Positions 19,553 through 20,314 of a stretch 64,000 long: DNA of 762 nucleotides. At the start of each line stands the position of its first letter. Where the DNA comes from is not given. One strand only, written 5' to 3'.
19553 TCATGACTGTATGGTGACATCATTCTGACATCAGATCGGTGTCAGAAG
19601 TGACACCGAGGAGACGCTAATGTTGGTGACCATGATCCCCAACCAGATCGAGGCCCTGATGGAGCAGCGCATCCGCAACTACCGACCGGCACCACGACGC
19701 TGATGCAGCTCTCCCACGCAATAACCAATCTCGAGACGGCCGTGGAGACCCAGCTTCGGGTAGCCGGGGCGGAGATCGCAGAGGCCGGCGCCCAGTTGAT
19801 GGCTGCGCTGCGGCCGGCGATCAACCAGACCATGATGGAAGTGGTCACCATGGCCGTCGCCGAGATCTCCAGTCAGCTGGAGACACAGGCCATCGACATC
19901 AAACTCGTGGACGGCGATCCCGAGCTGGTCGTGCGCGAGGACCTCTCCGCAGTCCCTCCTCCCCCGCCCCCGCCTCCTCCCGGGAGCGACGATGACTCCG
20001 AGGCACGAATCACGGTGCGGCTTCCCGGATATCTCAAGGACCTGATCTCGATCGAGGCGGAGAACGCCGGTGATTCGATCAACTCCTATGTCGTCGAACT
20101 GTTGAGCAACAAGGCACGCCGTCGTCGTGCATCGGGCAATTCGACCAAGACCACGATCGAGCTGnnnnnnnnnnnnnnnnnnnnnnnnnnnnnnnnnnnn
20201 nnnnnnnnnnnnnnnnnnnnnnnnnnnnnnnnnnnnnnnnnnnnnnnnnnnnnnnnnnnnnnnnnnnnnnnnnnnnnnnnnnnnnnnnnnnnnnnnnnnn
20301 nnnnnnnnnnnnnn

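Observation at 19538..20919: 1.4-kb module inserted between folE and ftsH: TGACA operator array + coupled leader ORF + RHH-domain protein + DUF4097 toastrack protein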

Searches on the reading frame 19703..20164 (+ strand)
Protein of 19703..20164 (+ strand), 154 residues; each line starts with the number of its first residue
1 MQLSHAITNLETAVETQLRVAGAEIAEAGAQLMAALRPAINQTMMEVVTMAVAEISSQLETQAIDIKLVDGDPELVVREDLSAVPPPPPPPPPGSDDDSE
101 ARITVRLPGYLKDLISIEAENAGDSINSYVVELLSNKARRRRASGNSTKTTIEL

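Call 5: search_protein_families(library=pfam, proteins=[window:19703-20164:+], max_evalue=1)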
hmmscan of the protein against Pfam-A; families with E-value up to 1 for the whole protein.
window:19703-20164:+ (154 aa): 4 families
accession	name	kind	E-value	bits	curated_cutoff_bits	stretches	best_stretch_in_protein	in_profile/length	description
PF05534.18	HicB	-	0.00023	21.4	21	1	102-134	19-51/51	HicB family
PF03869.20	Arc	-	0.064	13.5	20.4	1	104-132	8-36/50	Arc-like DNA binding domain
PF15923.10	DUF4745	-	0.096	13.1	34.8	1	12-68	53-108/133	Domain of unknown function (DUF4745)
PF15912.10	VIR_N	-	0.17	11.8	27.7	1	74-99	124-149/258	Virilizer, N-terminal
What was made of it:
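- On Ribbon-helix-helix (Arc/MetJ/CopG) superfamily: Pfam HicB (RHH part) gives 21.4 bits against a cut-off of 21, E 2.3e-4 (call 5).
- Pfam HicB/Arc hits (call 5).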

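Call 6: search_protein_families(library=ncbifam, proteins=[window:19703-20164:+], max_evalue=1)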
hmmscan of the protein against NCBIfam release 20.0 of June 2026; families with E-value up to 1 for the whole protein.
window:19703-20164:+ (154 aa): 3 families
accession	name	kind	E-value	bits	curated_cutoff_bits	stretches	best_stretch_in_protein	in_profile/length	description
NF052625.1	Rick_Sca2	equivalog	0.074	10.3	2200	1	17-116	948-1026/1730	surface cell antigen Sca2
NF008464.0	PRK11352.1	equivalog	0.13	12.6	133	1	22-65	32-74/91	formaldehyde-responsive transcriptional repressor FrmR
NF007491.0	PRK10086.1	equivalog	0.15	10.9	316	1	3-60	48-108/313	DNA-binding transcriptional regulator DsdC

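Call 7: find_homologous_proteins(query=window:19703-20164:+)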
Query window:19703-20164:+ (154 aa): 435 proteins with E <= 0.001 among 628 candidates; the best 120 are listed.
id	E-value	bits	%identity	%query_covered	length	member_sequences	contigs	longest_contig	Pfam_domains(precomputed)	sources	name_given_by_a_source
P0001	7.0e-88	310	99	100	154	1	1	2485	-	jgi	jgi:HSP20 family molecular chaperone IbpA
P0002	2.1e-80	286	100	92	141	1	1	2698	-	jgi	jgi:hypothetical protein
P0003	2.2e-80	285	90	100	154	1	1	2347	-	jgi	jgi:hypothetical protein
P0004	2.4e-80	285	90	100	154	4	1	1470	-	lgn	-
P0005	1.9e-77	276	88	100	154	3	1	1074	-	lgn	-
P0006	1.1e-73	264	83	100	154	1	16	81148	-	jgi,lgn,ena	jgi:hypothetical protein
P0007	1.8e-73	263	83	100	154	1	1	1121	-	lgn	-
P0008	9.5e-73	261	83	100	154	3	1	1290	-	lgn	-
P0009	1.4e-72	260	83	100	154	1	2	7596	-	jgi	jgi:hypothetical protein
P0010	5.8e-72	258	83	100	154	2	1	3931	-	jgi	jgi:hypothetical protein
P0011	1.1e-71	257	83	100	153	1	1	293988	-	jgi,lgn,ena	-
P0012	1.2e-71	257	82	100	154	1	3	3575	-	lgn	-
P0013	6.5e-71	255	82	100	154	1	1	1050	-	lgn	-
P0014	7.4e-71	255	84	100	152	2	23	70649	-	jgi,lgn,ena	jgi:hypothetical protein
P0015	7.5e-71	255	81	100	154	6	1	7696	-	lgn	-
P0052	1.4e-67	244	76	100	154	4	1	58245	-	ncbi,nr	ncbi:MAG TPA: hypothetical protein VMP13_04475 [Acidimicrobiia bacterium]|nr:hypothetical protein [A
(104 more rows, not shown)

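Call 11: find_encoding_contigs(protein=P0011, flank=6000, max_places=3)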
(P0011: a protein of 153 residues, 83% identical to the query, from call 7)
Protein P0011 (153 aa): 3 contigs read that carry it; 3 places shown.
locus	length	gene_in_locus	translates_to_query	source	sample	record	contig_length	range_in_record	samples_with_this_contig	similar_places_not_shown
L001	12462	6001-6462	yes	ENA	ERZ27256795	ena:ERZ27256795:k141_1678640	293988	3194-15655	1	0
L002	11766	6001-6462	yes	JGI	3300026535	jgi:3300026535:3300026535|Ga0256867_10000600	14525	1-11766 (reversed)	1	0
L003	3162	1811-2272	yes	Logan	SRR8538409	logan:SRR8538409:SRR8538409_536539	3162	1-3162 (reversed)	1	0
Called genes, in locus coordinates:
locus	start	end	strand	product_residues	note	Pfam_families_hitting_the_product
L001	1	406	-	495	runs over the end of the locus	PF01336:tRNA_anti-codon, PF00152:tRNA-synt_2, PF01409:tRNA-synt_2d (faint)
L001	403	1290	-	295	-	PF02569:Pantoate_ligase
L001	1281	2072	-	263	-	PF10728:DUF2520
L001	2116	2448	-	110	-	-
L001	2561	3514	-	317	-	PF01288:HPPK, PF04140:ICMT (weak), PF04191:PEMT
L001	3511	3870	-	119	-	PF02152:FolB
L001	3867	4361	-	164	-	-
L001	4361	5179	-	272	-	PF00809:Pterin_bind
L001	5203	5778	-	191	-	PF01227:GTP_cyclohydroI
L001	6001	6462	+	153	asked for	-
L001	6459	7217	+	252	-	PF13349:DUF4097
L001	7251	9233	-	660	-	PF06480:FtsH_ext (weak), PF00004:AAA, PF17862:AAA_lid_3, PF01434:Peptidase_M41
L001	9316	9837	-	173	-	PF00156:Pribosyltran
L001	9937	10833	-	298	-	PF01171:ATP_bind_3, PF06508:QueC (weak)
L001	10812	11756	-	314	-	PF10103:Zincin_2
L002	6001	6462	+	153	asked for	-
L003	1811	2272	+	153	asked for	-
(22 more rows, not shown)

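Call 12: find_encoding_contigs(protein=P0052, flank=6000, max_places=3)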
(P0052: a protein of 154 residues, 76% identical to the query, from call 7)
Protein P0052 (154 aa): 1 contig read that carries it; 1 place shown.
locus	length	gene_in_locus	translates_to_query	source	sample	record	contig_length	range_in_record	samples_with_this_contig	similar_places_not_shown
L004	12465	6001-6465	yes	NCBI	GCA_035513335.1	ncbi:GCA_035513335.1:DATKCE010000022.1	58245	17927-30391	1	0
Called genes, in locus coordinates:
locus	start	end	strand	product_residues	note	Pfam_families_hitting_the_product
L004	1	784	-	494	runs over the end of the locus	PF01336:tRNA_anti-codon, PF00152:tRNA-synt_2, PF01409:tRNA-synt_2d (faint)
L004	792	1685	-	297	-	PF02569:Pantoate_ligase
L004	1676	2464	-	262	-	PF10728:DUF2520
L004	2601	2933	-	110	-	-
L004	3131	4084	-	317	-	PF01288:HPPK, PF04140:ICMT (weak), PF04191:PEMT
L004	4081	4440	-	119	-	PF02152:FolB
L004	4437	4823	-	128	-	-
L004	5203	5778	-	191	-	PF01227:GTP_cyclohydroI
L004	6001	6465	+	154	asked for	-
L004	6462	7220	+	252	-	PF13349:DUF4097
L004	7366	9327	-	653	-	PF00004:AAA, PF17862:AAA_lid_3, PF01434:Peptidase_M41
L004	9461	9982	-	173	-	PF00156:Pribosyltran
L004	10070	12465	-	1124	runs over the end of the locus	PF00211:Guanylate_cyc, PF13191:AAA_16, PF13424:TPR_12 (faint)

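Call 17: search_protein_representatives(protein=window:19703-20164:+)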
Query: 154 residues. Proteins with E-value up to 0.001 (for the whole library): 432; up to 1e-10: 73; up to 1e-30: 5. The best 150 are listed.
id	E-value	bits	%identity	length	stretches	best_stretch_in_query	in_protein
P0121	1.5e-60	219.6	73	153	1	1-154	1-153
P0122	4.2e-43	163.1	57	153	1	1-154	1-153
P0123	8.0e-33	129.8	51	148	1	1-154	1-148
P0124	8.8e-32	126.5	54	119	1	33-152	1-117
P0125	2.1e-31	125.2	49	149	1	1-148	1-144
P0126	6.1e-27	110.8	49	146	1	1-154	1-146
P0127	1.7e-26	109.3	70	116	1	1-81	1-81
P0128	3.9e-23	98.5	41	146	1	1-153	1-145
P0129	1.9e-22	96.3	62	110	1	1-87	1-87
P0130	2.5e-21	92.6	48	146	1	1-151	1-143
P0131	1.2e-19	87.2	35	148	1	2-151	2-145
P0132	1.3e-19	87.1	55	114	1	47-144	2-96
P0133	7.8e-19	84.6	41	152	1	1-142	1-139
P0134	2.3e-17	79.8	40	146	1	6-149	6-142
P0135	2.5e-17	79.7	40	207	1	4-146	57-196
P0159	6.6e-14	68.6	34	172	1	1-135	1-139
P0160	7.7e-14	68.4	39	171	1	1-133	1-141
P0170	7.3e-13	65.2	35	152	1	1-148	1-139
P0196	1.2e-10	58.1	34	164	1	1-133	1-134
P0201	2.3e-10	57.1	29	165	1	8-145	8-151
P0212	5.9e-10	55.8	33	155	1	9-145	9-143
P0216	9.6e-10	55.1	30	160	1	1-135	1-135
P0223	1.5e-09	54.5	29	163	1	2-137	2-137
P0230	2.4e-09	53.9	28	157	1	6-148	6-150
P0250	2.0e-08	50.8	31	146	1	8-146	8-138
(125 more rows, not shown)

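Call 21: find_related_loci(query=A3, collection=genome_contigs, flank=5000)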
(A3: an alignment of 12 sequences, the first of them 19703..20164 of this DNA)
Query A3 (154 aa) in genome_contigs; peptide patterns used: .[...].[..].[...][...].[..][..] (x = any residue, [..] = any of these).
112 stretches matched a pattern; 94 encode a relative of the query (tblastn E <= 1e-3); the best 80 are kept; 80 distinct loci.
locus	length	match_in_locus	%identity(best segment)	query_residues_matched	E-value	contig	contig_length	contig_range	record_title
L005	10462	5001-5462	91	1-154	6e-82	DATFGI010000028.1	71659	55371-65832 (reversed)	MAG TPA_asm: Acidimicrobiia bacterium isolate SMAG_U8658 k141_1546858, whole genome shotgun sequence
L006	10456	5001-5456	84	1-154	1e-78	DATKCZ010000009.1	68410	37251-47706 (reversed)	MAG TPA_asm: Acidimicrobiia bacterium isolate SMAG_U14459 k141_3167667, whole genome shotgun sequence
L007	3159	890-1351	78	1-154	3e-69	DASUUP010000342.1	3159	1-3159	MAG TPA_asm: Acidimicrobiia bacterium isolate SMAG_U1792 k141_1773800, whole genome shotgun sequence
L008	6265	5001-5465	79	1-154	4e-69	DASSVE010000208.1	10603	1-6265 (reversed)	MAG TPA_asm: Acidimicrobiia bacterium isolate SMAG_U586 k141_1168721, whole genome shotgun sequence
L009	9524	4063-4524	79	1-154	6e-69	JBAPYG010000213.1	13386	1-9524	MAG: Acidimicrobiia bacterium isolate MFD00166_ilm_asm_bin5 k127_128887, whole genome shotgun sequence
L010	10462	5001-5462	77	1-154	2e-67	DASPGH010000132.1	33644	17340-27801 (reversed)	MAG TPA_asm: Acidimicrobiia bacterium isolate SMAG_U16446 k141_227882, whole genome shotgun sequence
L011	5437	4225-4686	77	1-154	1e-66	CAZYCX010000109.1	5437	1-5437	MAG TPA_asm: uncultured Acidimicrobiaceae bacterium isolate SRP284430_co1_2 genome assembly, contig: NODE_13515_length_5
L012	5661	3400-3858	73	1-154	6e-66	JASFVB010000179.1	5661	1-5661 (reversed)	MAG: Acidimicrobiia bacterium isolate D1105M12metaG_Bin_69 D1105M12metaG_FD_scaffold_2278_c1, whole genome shotgun seque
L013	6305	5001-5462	76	1-154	8e-66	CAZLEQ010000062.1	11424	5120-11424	MAG TPA_asm: uncultured Acidimicrobiaceae bacterium isolate SRP217488_co1_183 genome assembly, contig: NODE_4442_length_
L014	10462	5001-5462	80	1-154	5e-69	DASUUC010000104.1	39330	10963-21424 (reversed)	MAG TPA_asm: Acidimicrobiia bacterium isolate SMAG_U1779 k141_856459, whole genome shotgun sequence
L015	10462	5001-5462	77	1-154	8e-64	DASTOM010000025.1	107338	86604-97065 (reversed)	MAG TPA_asm: Acidimicrobiia bacterium isolate SMAG_U2170 k141_350070, whole genome shotgun sequence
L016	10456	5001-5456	75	1-154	7e-61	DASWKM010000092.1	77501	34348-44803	MAG TPA_asm: Acidimicrobiia bacterium isolate SMAG_U2922 k141_2722657, whole genome shotgun sequence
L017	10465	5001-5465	65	1-154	3e-53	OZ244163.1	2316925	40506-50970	MAG: Acidimicrobiia bacterium isolate 02410910-748f-45c8-bed7-79461f43977d genome assembly, chromosome: 1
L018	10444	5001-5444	55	1-154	3e-47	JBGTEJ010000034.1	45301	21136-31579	MAG: Acidimicrobiia bacterium isolate JTS-RE164 k141_1136018, whole genome shotgun sequence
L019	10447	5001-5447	55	1-154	1e-46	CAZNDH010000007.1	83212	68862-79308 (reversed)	MAG TPA_asm: uncultured Acidimicrobiaceae bacterium isolate SRP217488_co1_136 genome assembly, contig: NODE_56_length_83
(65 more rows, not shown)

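Call 25: find_homologous_proteins(query=A2)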
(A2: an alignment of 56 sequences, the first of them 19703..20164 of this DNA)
Query A2 (56 sequences) (154 aa, profile of the alignment): 782 proteins with E <= 0.001 among 8000 candidates; the best 120 are listed.
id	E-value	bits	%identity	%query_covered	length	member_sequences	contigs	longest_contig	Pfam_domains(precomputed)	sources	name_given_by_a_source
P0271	8.6e-48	180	63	100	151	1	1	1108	PF08681.19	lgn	-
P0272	1.4e-47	179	60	100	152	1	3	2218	PF08681.19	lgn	-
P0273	2.9e-47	178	60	100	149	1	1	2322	PF05534.19,PF08681.19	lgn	-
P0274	3.4e-47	178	63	100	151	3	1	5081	PF08681.19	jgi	jgi:hypothetical protein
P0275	3.5e-47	178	60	100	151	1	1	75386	-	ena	-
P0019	4.6e-47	178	80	100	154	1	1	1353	-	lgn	-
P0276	4.9e-47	177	66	100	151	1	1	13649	PF08681.19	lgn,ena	-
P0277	6.2e-47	177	56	100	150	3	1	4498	-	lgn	-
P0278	6.6e-47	177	61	100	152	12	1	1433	PF08681.19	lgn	-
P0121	7.2e-47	177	72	100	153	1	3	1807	-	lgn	-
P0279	8.1e-47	177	62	100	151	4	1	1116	PF08681.19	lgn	-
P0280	1.4e-46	176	58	100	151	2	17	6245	-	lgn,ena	-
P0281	1.4e-46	176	51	100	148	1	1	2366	PF08681.19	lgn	-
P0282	1.5e-46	176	59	100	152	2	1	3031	-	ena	-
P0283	1.5e-46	176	64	100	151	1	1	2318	PF08681.19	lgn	-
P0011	6.8e-45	171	83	100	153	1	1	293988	-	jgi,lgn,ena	-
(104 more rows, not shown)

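Call 26: list_cluster_members(proteins=[P0159, P0160, P0170, P0196, P0201, P0212, P0216, P0223, P0230, P0250])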
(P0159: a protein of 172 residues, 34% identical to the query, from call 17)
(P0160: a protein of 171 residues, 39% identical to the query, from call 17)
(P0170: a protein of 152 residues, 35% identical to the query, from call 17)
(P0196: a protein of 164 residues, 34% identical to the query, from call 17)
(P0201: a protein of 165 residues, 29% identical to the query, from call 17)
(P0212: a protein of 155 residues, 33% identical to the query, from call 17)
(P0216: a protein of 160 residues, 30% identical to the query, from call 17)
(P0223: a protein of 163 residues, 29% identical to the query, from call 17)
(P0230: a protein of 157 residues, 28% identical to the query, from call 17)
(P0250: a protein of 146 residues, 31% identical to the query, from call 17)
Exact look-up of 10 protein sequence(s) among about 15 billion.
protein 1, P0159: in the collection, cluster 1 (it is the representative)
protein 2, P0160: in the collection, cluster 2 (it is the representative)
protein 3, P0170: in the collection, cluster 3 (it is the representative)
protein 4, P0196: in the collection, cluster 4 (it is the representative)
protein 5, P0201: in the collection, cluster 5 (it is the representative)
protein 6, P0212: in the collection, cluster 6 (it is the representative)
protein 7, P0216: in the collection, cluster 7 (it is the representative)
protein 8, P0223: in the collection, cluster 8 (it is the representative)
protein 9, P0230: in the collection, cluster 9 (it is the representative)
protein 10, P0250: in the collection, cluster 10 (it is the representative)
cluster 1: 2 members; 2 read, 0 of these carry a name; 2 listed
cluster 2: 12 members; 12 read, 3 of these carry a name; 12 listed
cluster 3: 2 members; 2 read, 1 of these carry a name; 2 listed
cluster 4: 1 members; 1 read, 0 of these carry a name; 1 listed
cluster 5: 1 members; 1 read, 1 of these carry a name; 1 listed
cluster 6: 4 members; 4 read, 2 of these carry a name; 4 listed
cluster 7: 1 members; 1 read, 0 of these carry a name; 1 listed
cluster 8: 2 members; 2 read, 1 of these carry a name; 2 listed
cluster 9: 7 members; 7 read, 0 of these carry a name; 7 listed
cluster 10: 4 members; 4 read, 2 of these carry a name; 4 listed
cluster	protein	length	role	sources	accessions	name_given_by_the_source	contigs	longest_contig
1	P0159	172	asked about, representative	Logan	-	-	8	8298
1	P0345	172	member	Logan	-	-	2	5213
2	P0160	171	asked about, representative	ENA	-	-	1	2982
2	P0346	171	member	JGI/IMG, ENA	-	hypothetical protein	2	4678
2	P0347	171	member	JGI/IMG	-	HicB family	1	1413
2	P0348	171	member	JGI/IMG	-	hypothetical protein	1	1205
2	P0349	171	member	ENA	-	-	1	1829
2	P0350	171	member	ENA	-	-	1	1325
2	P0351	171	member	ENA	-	-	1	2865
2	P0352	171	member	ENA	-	-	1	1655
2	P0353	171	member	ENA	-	-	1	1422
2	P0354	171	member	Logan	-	-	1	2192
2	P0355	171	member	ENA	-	-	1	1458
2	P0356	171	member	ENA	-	-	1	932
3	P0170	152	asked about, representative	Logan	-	-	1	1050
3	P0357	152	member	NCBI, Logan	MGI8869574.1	MAG: toxin-antitoxin system HicB family antitoxin [Mycobacteriales bacterium]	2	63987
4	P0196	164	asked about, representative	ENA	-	-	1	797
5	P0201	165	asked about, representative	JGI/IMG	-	hypothetical protein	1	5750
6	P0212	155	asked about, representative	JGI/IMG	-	hypothetical protein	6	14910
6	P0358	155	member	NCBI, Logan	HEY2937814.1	MAG TPA: YlcI/YnfO family protein [Gaiellaceae bacterium]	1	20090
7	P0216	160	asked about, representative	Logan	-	-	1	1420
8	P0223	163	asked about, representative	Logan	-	-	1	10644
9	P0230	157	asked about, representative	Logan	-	-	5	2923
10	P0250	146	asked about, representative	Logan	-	-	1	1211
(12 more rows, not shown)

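Call 27: find_encoding_contigs(protein=P0357, flank=4000, max_places=2)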
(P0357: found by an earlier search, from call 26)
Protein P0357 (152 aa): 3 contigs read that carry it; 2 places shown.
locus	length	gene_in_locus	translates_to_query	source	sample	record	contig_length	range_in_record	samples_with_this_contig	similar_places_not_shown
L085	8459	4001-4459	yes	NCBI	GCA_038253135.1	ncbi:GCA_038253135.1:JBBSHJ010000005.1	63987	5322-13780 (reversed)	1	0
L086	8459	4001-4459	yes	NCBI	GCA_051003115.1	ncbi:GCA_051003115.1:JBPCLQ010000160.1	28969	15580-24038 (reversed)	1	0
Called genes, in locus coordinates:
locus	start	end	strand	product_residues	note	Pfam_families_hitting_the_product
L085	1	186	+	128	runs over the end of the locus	-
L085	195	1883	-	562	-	PF00753:Lactamase_B, PF12706:Lactamase_B_2, PF22505:RNase_J_b_CASP, PF07521:RMMBL, PF17770:RNase_J_C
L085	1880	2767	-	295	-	PF00701:DHDPS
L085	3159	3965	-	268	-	PF02511:Thy1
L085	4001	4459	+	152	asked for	-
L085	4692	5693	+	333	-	PF13349:DUF4097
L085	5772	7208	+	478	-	PF03446:NAD_binding_2, PF03807:F420_oxidored (weak), PF00393:6PGD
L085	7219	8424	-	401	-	PF06224:AlkZ-like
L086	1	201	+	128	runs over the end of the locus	-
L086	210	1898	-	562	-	PF00753:Lactamase_B, PF12706:Lactamase_B_2, PF22505:RNase_J_b_CASP, PF07521:RMMBL, PF17770:RNase_J_C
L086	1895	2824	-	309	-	PF00701:DHDPS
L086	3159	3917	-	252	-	PF02511:Thy1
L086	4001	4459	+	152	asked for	-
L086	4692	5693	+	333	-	PF13349:DUF4097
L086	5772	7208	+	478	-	PF03446:NAD_binding_2, PF03807:F420_oxidored (weak), PF00393:6PGD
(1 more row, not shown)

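Call 28: find_encoding_contigs(protein=P0358, flank=4000, max_places=2)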
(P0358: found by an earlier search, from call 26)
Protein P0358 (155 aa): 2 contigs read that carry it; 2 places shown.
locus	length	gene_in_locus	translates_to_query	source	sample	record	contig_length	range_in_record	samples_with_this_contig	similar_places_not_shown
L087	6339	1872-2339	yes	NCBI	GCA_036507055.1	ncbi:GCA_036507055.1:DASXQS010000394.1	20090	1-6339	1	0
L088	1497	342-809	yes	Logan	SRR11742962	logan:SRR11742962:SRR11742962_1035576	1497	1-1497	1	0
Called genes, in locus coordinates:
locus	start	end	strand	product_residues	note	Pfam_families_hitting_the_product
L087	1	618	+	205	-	PF21710:Spt6_S1 (faint), PF00575:S1, PF23459:S1_RRP5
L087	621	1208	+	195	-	PF01121:CoaE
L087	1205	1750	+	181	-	PF01464:SLT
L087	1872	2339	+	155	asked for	PF05534:HicB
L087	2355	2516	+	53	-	-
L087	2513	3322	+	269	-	-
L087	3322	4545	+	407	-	PF05977:MFS_3, PF07690:MFS_1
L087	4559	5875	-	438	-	PF20254:DMFA2_C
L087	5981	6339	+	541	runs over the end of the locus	PF00486:Trans_reg_C, PF03704:BTAD, PF13289:SIR2_2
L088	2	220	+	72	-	?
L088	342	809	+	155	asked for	PF05534:HicB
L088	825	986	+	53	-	-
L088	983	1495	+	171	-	?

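Call 40: search_solved_structures(query=A2, max_evalue=1, show_alignments=2)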
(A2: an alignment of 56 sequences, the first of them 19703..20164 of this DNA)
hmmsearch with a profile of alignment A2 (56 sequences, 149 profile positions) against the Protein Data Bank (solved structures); distinct sequences matched with E-value up to 1: 17.
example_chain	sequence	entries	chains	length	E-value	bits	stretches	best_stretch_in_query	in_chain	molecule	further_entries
6ajm_C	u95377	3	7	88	8.7e-05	25.7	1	94-137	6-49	DUF1778 domain-containing protein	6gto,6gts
6ajn_C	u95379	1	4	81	0.00013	25.1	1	96-137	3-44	DUF1778 domain-containing protein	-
5zgn_A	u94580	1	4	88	0.00029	24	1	95-137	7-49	KacA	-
1u9p_A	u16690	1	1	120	0.0024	21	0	99-137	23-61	pArc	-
1b28_A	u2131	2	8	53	0.0033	20.5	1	99-136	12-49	PROTEIN (REGULATORY PROTEIN ARC) | ARC REPRESSOR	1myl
3qoq_A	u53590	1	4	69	0.0034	20.5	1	97-135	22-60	Alginate and motility regulator Z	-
5x3t_A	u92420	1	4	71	0.064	16.4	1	98-135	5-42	Antitoxin VapB26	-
1baz_A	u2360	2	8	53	0.14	15.3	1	97-135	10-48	ARC REPRESSOR | PROTEIN (ARC FV10 REPRESSOR)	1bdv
9pio_G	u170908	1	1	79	0.23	14.6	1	98-138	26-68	Arc family DNA-binding protein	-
1mnt_A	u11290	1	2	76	0.23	14.6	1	99-140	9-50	MNT REPRESSOR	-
8buy_A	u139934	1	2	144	0.25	14.5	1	15-53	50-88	Granule associated Rac and RHOG effector protein 1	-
1arq_A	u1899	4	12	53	0.34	14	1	99-135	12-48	ARC REPRESSOR | PROTEIN (GENE-REGULATING PROTEIN ARC) | PROTEIN (ARC REPRESSOR)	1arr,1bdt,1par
1myk_A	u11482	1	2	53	0.35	14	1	99-135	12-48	ARC REPRESSOR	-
8k4i_A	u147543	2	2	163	0.53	13.4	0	30-67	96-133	YajQ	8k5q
7zg5_C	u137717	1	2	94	0.55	13.3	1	93-129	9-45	DUF1778 domain-containing protein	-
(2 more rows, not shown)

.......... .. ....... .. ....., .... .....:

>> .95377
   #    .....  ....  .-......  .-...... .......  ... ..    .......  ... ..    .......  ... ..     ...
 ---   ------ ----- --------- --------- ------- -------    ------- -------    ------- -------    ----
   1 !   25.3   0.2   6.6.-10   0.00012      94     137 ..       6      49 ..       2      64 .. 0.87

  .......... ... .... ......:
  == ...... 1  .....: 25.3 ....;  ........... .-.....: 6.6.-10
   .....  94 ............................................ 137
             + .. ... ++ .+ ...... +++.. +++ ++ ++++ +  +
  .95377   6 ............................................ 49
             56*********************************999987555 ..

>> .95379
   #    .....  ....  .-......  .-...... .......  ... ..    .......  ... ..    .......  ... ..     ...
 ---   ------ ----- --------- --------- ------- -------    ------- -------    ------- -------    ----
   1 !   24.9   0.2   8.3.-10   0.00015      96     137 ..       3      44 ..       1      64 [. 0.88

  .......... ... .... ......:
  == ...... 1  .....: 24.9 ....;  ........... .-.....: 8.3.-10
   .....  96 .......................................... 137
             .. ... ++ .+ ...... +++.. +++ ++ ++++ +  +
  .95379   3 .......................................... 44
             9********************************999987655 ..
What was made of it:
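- On Ribbon-helix-helix (Arc/MetJ/CopG) superfamily: The family profile hits AtaR at 8.7e-5, KacA at 2.9e-4 and Arc at 3e-3 (call 40).
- Closest known: HicB and DUF1778. Same: Databases use these names for homologues (calls 5, 25, 26, 40).
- Checked: The ORF1 family profile hits solved RHH proteins: AtaR/TacA/KacA at 8.7e-5 and Arc at 3e-3 (call 40).
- PDB profile hits to AtaR, KacA, Arc, AmrZ and Mnt (call 40). The best sequence relatives of the RHH part are antitoxins: AtaR/TacA/KacA, VapB26 and HicB (calls 5, 40).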
